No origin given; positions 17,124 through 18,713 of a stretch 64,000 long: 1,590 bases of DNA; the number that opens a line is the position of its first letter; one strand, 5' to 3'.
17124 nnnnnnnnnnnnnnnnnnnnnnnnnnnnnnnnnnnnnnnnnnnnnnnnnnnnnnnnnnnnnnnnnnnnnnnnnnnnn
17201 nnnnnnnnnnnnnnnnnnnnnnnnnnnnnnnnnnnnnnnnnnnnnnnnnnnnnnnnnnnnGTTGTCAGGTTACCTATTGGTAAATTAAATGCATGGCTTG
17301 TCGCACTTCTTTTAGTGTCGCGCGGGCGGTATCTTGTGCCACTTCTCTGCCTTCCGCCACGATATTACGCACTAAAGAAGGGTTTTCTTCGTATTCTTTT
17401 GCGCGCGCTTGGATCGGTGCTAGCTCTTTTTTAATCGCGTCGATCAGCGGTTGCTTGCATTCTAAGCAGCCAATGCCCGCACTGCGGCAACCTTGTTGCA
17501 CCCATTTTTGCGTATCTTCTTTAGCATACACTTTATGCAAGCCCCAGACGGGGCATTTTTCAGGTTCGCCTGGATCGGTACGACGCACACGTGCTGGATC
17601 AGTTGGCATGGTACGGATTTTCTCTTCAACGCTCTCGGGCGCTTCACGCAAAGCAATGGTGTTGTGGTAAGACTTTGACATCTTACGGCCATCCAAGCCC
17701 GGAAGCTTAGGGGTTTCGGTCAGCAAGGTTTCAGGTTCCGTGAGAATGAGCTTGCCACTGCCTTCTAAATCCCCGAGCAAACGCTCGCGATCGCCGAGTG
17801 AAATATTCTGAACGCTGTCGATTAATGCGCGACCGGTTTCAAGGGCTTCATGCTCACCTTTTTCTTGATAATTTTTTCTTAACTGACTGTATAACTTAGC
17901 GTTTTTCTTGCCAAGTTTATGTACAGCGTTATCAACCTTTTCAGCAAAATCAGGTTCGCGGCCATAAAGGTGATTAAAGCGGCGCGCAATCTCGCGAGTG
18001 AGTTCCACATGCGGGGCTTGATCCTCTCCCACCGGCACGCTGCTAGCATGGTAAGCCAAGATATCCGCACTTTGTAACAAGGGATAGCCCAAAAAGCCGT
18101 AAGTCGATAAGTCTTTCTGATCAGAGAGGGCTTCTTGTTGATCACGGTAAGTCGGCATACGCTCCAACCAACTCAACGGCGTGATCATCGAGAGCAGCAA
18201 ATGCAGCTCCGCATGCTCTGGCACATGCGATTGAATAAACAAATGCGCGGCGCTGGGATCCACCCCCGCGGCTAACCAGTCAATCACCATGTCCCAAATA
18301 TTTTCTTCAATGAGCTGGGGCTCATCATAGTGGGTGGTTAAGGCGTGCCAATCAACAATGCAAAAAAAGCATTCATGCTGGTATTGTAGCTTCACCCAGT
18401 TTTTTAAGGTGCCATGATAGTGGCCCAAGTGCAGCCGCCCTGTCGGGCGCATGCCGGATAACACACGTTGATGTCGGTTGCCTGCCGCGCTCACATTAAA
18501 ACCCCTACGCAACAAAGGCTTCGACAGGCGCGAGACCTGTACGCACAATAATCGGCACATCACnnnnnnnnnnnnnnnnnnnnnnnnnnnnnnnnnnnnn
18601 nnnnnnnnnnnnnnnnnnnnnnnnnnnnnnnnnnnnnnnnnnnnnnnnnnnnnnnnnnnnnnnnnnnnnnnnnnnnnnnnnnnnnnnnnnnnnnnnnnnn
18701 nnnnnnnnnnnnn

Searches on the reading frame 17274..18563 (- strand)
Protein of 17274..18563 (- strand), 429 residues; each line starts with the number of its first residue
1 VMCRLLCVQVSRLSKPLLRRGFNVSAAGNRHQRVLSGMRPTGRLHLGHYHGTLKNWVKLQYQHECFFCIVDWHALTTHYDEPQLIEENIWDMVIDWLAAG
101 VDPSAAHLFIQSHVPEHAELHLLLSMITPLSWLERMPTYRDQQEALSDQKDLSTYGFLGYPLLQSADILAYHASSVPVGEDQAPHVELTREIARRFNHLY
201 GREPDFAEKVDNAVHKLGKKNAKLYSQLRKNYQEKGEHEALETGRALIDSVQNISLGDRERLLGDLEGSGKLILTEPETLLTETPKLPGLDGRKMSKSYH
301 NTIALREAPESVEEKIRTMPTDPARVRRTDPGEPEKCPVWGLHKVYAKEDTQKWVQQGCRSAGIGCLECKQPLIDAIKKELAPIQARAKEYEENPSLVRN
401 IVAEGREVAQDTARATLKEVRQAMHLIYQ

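Call 13: search_protein_families(library=ncbifam, proteins=[window:17274-18563:-], max_evalue=0.00001)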
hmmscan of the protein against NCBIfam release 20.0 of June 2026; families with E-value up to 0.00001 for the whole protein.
window:17274-18563:- (429 aa): 11 families
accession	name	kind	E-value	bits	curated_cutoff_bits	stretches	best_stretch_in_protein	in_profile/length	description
NF008922.0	PRK12283.1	equivalog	1.8e-218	725.2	572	1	31-428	3-399/400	tryptophan--tRNA ligase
TIGR00233.1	trpS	equivalog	2.2e-86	290.1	176.75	2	32-206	3-170/328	tryptophan--tRNA ligase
NF009207.0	PRK12556.1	equivalog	4.7e-64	216.3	479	2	31-210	3-187/332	tryptophan--tRNA ligase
NF008923.0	PRK12284.1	equivalog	4.4e-63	213.6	597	2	31-203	2-179/431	tryptophan--tRNA ligase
NF008925.0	PRK12285.1-2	equivalog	3.9e-30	105.1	451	2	29-200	60-230/365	tryptophan--tRNA ligase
NF008926.0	PRK12285.1-3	equivalog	1.6e-21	76.7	320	1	31-393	65-422/429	tryptophan--tRNA ligase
NF008927.0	PRK12285.1-4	equivalog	4.3e-19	68.8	478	2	287-394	251-365/385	tryptophan--tRNA ligase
NF008928.0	PRK12285.1-5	equivalog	5.2e-18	64.9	891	1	31-235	92-288/530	tryptophan--tRNA ligase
NF008924.0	PRK12285.1-1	equivalog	3.5e-12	46.3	644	1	285-393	246-360/381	tryptophan--tRNA ligase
NF006330.0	PRK08560.1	equivalog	1.8e-10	40.4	220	0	30-197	31-196/342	tyrosine--tRNA ligase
TIGR00234.1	tyrS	equivalog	4.2e-07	29.4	113.8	0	28-219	32-234/406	tyrosine--tRNA ligase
